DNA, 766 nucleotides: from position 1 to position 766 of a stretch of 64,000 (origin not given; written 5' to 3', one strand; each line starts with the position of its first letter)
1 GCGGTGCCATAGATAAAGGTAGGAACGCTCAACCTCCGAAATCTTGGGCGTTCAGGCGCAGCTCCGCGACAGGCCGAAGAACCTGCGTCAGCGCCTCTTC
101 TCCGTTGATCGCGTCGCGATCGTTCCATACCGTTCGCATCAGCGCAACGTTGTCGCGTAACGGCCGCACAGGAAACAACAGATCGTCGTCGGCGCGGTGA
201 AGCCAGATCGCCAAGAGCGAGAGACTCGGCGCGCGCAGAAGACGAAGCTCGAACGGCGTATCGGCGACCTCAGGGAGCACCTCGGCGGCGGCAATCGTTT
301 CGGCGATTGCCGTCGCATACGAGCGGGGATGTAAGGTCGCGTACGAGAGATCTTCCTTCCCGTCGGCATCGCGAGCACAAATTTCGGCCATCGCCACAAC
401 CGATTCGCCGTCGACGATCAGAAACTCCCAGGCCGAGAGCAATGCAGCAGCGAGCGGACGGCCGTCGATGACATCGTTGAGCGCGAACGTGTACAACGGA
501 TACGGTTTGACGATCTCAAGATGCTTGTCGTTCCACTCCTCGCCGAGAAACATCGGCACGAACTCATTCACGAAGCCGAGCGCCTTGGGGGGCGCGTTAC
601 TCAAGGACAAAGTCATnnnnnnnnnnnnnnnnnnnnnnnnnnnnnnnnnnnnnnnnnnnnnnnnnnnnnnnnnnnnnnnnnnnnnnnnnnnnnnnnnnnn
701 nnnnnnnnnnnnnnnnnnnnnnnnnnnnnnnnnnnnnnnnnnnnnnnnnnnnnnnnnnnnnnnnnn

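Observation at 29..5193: Tight operon encoding a membrane-anchored TPR-CHAT (caspase-like) protease, two unknown proteins and a C39-like papain-fold peptidase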

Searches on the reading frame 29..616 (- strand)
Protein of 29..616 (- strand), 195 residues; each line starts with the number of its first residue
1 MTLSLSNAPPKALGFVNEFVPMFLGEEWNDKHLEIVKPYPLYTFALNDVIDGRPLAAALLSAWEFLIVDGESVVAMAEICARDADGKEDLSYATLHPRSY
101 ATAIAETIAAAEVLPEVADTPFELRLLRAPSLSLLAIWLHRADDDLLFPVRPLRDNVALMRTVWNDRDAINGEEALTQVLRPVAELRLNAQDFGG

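Call 3: search_protein_families(library=pfam, proteins=[window:29-616:-], max_evalue=1)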
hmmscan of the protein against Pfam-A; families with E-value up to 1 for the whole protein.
window:29-616:- (195 aa): 0 families

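Call 5: search_protein_families(library=ncbifam, proteins=[window:29-616:-], max_evalue=1)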
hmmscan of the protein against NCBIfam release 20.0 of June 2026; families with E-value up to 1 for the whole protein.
window:29-616:- (195 aa): 0 families

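Call 6: search_protein_families(library=padloc, proteins=[window:29-616:-], max_evalue=1)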
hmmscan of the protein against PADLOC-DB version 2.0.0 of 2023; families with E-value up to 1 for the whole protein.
window:29-616:- (195 aa): 0 families

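Call 7: find_encoding_contigs(protein=window:29-616:-, flank=10000, max_places=6)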
Protein window:29-616:- (195 aa): 2 contigs read that carry it; 2 places shown.
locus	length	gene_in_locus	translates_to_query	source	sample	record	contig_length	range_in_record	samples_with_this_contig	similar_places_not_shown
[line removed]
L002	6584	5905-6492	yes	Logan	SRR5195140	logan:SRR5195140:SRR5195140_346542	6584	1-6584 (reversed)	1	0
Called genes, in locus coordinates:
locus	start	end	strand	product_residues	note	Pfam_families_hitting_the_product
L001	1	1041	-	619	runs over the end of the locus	PF00732:GMC_oxred_N, PF13450:NAD_binding_8 (faint), PF05199:GMC_oxred_C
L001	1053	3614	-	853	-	-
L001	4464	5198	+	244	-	PF00248:Aldo_ket_red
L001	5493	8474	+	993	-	PF07719:TPR_2 (faint), PF12770:CHAT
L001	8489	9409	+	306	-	-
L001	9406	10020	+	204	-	PF13529:Peptidase_C39_2 (weak)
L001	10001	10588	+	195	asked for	-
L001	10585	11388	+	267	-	PF00248:Aldo_ket_red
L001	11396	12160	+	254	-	PF20613:HipA_2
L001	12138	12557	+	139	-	PF11236:DUF3037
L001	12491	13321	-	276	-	PF13354:Beta-lactamase2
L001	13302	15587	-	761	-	PF00246:Peptidase_M14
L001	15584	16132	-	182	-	?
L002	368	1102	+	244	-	PF00248:Aldo_ket_red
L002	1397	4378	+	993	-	PF07719:TPR_2 (faint), PF12770:CHAT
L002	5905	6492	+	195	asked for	-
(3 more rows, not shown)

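Call 14: find_homologous_proteins(query=window:29-616:-, max_evalue=0.001)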
Query window:29-616:- (195 aa): 3 proteins with E <= 0.001 among 1758 candidates.
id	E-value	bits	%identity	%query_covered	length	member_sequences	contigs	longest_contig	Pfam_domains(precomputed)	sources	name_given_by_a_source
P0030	8.6e-121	419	99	98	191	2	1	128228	-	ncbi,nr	ncbi:MAG TPA: hypothetical protein VJZ76_08150 [Thermoanaerobaculia bacterium]|nr:hypothetical prote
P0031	2.8e-54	202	52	99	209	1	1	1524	-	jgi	jgi:hypothetical protein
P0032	8.1e-41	158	44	99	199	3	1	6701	-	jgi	jgi:hypothetical protein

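Call 32: find_homologous_proteins(query=A2, max_evalue=0.001)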
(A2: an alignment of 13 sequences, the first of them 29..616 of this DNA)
Query A2 (13 sequences) (195 aa, profile of the alignment): 6 proteins with E <= 0.001 among 8000 candidates.
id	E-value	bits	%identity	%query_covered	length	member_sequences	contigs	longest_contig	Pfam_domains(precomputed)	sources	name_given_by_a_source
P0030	2.8e-61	224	99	98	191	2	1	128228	-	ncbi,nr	ncbi:MAG TPA: hypothetical protein VJZ76_08150 [Thermoanaerobaculia bacterium]|nr:hypothetical prote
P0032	3.8e-57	211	44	99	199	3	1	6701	-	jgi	jgi:hypothetical protein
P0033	4.3e-51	191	29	83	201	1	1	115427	-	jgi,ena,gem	-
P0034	3.8e-47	178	29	80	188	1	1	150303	-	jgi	jgi:hypothetical protein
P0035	6.7e-47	177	29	88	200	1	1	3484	-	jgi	jgi:hypothetical protein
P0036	3.0e-37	146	30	96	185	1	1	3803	-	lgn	-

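Call 45: predict_structure(alignment_id=A4)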
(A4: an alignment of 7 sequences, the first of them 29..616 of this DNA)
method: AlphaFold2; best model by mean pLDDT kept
length: 195 residues; sequences in the alignment: 7
mean_pLDDT: 85.5   pTM: 0.84
mean pLDDT of the five models: 85.5, 85.2, 83.6, 83.3, 80.4
residues with pLDDT >= 90: 99; 70-90: 73; 50-70: 17; < 50: 6
segments of 3 or more residues with pLDDT < 50: 157-160
pLDDT, mean of each block of 10 residues (from residue 1): 80 92 81 87 94 95 94 93 86 92 90 83 91 90 89 55 68 92 87 53
secondary structure, 60 per line:
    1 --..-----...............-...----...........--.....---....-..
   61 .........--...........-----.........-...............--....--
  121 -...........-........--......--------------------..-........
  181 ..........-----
elements in order: H10-24 E33-43 H46-50 H54-57 E59-69 E72-82 E88-96 H98-112 H115-118 E122-129 E134-141 E144-149 H173-190

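Call 79: search_protein_families(library=pfam, proteins=[L001:4464-5198:+, L001:10585-11388:+, L001:11396-12160:+, L001:12138-12557:+, L001:1053-3614:-], max_evalue=0.001)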
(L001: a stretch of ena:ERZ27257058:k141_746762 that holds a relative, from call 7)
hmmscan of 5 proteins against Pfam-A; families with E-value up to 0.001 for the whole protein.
L001:4464-5198:+ (244 aa): 1 family
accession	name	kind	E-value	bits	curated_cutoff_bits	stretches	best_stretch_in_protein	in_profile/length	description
PF00248.27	Aldo_ket_red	-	1.7e-27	96.7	24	1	22-240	23-286/291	Aldo/keto reductase family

L001:10585-11388:+ (267 aa): 1 family
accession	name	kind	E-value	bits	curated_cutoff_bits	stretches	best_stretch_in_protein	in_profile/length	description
PF00248.27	Aldo_ket_red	-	3.9e-25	89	24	1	11-266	15-289/291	Aldo/keto reductase family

L001:11396-12160:+ (254 aa): 1 family
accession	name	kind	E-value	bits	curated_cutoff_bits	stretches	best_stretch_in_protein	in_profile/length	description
PF20613.4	HipA_2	-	4.6e-19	69.1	27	1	11-227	5-213/240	HipA-like kinase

L001:12138-12557:+ (139 aa): 1 family
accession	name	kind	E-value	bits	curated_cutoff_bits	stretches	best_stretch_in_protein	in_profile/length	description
PF11236.13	DUF3037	-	8.5e-43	145.8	22.6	1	9-126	1-118/118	Protein of unknown function (DUF3037)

L001:1053-3614:- (853 aa): 0 families

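Call 87: search_solved_structures(query=A3, max_evalue=10, show_alignments=0)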
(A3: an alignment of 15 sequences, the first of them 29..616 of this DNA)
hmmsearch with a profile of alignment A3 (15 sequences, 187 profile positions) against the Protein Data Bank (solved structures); distinct sequences matched with E-value up to 10: 0.

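Call 112: search_protein_families(library=phrogs, proteins=[window:29-616:-], max_evalue=0.01)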
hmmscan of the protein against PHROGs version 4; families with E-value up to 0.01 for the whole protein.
window:29-616:- (195 aa): 1 family
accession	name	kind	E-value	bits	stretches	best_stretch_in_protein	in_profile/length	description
phrog_10784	-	moron, auxiliary metabolic gene and host takeover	0.0045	17.9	1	39-84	11-54/60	membrane protein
